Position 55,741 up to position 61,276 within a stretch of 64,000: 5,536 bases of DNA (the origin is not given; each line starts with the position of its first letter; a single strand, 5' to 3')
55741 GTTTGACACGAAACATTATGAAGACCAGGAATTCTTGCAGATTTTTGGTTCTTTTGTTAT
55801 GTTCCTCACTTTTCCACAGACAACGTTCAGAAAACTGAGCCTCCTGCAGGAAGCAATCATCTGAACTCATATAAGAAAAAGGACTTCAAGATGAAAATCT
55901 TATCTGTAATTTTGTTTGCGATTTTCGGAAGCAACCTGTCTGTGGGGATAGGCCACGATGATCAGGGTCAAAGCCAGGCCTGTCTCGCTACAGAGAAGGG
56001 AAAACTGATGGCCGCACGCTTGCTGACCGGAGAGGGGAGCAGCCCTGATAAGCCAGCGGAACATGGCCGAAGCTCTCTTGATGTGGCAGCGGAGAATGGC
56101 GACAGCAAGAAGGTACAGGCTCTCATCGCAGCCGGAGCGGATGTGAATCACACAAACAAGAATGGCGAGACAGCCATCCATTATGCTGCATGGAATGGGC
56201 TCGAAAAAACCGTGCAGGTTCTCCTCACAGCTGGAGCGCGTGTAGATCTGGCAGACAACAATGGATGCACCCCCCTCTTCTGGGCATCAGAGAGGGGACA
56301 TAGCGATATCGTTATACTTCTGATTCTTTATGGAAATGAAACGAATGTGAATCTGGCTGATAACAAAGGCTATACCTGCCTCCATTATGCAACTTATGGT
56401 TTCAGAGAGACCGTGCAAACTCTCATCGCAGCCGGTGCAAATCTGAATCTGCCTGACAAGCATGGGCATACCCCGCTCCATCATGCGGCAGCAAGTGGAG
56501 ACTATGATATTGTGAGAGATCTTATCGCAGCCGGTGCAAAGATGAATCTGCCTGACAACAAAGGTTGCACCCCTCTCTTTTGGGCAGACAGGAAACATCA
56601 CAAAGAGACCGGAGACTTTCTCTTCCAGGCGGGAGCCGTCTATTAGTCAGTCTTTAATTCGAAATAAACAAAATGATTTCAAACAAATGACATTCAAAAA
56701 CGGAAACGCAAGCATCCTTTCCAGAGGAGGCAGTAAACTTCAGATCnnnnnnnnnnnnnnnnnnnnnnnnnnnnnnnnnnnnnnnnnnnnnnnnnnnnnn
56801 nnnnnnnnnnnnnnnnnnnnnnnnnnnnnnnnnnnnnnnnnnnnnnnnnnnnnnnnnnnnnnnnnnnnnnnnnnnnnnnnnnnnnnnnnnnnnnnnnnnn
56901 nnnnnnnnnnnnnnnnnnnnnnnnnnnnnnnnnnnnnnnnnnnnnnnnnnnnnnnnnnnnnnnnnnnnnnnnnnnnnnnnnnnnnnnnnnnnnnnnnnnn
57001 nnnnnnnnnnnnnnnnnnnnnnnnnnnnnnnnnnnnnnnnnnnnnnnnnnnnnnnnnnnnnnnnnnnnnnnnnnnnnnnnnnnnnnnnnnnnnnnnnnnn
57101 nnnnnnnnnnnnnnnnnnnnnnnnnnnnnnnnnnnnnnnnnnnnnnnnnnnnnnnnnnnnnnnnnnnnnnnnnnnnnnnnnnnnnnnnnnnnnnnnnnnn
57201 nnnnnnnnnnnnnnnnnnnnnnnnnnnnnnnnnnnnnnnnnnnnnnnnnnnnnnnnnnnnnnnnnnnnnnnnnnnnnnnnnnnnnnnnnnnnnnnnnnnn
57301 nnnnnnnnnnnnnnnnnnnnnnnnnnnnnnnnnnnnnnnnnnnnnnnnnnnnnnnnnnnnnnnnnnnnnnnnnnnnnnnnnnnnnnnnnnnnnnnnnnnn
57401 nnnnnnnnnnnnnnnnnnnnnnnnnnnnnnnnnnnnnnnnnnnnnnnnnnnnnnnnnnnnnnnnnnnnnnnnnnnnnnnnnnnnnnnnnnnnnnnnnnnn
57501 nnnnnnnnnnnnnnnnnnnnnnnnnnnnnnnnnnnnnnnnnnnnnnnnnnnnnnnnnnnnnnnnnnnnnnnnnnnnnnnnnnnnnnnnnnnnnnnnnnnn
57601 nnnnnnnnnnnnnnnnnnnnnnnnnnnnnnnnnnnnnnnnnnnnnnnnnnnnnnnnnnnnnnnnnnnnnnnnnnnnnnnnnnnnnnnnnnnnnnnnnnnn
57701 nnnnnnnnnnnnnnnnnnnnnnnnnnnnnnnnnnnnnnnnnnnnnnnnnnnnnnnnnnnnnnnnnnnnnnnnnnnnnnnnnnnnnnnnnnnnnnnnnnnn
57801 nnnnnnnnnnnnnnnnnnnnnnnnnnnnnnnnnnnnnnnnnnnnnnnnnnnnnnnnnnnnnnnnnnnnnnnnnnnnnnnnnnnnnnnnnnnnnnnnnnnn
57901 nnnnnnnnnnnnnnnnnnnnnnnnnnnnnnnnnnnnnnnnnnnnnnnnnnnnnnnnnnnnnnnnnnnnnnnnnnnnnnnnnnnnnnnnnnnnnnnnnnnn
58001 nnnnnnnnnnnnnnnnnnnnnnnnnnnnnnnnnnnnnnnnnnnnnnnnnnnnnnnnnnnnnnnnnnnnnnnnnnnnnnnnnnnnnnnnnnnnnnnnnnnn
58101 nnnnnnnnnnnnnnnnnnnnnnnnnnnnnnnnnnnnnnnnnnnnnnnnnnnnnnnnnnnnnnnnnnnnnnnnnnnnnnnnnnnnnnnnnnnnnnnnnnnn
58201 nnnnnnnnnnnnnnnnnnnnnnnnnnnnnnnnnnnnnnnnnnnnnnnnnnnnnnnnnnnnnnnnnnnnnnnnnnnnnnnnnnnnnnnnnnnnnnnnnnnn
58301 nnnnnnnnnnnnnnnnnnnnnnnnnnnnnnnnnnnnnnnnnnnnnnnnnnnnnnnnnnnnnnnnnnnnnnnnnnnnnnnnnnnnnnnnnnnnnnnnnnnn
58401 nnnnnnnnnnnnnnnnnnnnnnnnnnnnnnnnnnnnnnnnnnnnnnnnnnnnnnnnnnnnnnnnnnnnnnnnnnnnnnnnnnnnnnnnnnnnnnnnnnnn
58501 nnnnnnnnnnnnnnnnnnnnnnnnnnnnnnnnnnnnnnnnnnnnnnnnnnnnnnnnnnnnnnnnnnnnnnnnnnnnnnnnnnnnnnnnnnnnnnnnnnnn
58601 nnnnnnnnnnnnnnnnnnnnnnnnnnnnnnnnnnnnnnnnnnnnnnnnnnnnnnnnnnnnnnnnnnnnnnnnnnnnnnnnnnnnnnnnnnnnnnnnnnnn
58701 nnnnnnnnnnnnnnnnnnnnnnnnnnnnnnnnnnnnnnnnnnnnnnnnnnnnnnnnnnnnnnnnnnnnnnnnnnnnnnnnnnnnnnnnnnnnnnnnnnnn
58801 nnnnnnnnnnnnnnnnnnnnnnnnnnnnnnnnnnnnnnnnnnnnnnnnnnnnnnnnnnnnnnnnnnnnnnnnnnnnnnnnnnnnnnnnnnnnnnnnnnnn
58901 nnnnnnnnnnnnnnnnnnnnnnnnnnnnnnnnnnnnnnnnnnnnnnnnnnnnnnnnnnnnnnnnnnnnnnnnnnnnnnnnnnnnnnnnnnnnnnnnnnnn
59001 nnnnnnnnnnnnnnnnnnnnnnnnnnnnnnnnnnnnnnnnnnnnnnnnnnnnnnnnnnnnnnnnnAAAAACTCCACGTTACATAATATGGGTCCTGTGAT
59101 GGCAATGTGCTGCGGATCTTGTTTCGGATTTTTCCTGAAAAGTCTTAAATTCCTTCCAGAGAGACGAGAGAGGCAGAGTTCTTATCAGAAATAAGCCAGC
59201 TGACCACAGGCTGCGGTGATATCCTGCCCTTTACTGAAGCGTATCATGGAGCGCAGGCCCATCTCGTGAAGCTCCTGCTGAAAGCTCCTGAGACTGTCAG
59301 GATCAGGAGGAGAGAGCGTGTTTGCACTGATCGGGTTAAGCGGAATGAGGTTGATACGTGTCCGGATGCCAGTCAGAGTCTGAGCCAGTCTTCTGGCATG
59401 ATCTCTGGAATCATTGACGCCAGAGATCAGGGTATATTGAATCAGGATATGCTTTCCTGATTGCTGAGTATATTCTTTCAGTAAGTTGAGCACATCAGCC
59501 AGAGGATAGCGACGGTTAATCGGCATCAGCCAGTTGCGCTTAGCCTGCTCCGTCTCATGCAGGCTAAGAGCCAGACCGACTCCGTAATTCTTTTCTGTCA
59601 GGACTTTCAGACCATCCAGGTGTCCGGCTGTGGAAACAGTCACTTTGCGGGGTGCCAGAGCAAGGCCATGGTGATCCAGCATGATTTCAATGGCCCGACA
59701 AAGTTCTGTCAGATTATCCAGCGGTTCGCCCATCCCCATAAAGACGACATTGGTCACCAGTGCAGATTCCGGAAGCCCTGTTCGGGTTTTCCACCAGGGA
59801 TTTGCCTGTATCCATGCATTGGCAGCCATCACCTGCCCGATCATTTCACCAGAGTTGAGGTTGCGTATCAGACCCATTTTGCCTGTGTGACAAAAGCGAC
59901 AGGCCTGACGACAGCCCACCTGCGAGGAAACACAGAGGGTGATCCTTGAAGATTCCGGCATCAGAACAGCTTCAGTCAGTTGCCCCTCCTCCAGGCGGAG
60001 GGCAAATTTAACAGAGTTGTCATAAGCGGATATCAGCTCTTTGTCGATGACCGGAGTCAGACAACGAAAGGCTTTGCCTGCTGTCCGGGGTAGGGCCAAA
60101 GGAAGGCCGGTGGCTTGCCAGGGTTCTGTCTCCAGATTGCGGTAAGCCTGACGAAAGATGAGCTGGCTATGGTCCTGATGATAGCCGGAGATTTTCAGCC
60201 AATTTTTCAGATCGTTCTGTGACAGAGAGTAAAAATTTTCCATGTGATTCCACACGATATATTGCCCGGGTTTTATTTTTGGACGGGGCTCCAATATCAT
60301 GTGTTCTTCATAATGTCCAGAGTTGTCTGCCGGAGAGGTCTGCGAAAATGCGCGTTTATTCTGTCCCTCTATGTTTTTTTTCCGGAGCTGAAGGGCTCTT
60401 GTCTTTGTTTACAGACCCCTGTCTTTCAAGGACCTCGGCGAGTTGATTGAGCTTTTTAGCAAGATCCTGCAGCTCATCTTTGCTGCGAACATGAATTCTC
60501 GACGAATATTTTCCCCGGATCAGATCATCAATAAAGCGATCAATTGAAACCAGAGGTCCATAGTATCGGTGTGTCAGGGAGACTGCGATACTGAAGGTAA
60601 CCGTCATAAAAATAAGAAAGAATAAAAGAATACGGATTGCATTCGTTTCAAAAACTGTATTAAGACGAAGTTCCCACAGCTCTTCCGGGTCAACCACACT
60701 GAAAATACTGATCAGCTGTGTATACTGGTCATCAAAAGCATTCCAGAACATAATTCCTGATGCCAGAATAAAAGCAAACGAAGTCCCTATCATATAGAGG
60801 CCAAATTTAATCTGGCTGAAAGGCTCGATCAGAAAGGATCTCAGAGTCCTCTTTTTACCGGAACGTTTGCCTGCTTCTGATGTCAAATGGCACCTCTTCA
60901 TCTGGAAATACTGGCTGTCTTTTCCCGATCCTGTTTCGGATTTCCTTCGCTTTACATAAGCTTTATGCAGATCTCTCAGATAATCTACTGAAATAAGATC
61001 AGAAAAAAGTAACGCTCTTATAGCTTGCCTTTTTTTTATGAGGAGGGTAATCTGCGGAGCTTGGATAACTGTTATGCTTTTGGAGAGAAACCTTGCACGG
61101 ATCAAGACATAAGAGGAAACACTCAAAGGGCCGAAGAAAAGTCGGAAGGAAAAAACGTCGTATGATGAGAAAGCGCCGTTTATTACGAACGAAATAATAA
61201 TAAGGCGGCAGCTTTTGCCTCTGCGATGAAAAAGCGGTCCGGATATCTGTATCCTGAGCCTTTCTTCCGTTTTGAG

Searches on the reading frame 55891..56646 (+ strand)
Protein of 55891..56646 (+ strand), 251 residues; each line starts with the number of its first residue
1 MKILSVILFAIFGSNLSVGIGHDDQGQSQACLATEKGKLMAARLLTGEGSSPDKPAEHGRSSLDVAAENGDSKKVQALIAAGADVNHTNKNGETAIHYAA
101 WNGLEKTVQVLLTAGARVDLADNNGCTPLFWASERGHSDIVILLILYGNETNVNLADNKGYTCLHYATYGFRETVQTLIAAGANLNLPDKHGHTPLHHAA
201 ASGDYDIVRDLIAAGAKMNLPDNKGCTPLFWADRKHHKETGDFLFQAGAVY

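Call 29: search_protein_families(library=pfam, proteins=[window:55891-56646:+], max_evalue=0.1)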
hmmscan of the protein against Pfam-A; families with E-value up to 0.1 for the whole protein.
window:55891-56646:+ (251 aa): 7 families
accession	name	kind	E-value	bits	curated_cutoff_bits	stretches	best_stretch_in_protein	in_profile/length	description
PF12796.13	Ank_2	-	8e-66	219.1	27.3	5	64-153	2-88/90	Ankyrin repeats (3 copies)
PF00023.36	Ank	-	6.4e-40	133.4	21.1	5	191-223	1-33/33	Ankyrin repeat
PF13637.12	Ank_4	-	2.1e-32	110.9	22.7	4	63-112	1-50/50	Ankyrin repeats (many copies)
PF13606.12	Ank_3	-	1.4e-25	86.6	22.3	3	191-216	1-26/30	Ankyrin repeat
PF13857.12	Ank_5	-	1.3e-22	80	27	4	178-229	1-53/56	Ankyrin repeats (many copies)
PF24521.3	Ank_KRIT1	-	3e-09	37.2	80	1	61-145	20-105/149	KRIT1 ankyrin-repeats domain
PF23745.1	ANK_LRRK2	-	0.0042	17.4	27.5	1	63-118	35-90/130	LRRK2 ANK repeat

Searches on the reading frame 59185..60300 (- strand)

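Call 29: search_protein_families(library=pfam, proteins=[window:59185-60300:-], max_evalue=0.1)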
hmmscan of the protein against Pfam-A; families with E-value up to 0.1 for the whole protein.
window:59185-60300:- (371 aa): 2 families
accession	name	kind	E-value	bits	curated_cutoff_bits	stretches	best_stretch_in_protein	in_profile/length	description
PF04055.27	Radical_SAM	-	4e-09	37.3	29.5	1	125-300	2-160/166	Radical SAM superfamily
PF19238.5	Radical_SAM_2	-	0.081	13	26.7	0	243-306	80-139/151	Radical SAM-like domain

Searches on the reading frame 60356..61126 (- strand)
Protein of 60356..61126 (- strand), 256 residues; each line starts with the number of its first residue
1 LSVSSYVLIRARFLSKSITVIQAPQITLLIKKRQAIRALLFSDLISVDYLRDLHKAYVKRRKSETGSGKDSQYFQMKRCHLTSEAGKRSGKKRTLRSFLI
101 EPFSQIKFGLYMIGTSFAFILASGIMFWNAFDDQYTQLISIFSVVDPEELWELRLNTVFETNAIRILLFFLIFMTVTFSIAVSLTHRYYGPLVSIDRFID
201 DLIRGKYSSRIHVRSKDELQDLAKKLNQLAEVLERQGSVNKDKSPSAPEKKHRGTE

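Call 29: search_protein_families(library=pfam, proteins=[window:60356-61126:-], max_evalue=0.1)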
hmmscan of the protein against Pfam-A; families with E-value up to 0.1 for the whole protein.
window:60356-61126:- (256 aa): 3 families
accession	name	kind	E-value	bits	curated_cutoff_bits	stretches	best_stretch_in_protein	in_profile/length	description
PF22610.1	CovS-like_HAMP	-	9e-05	22.7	27.4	1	200-233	19-52/57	Histidine kinase, HAMP domain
PF00672.30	HAMP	-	0.0012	19.6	25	1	205-234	23-52/53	HAMP domain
PF17561.7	TssO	-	0.037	14.7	29.2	1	165-231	9-76/148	Type VI secretion system, TssO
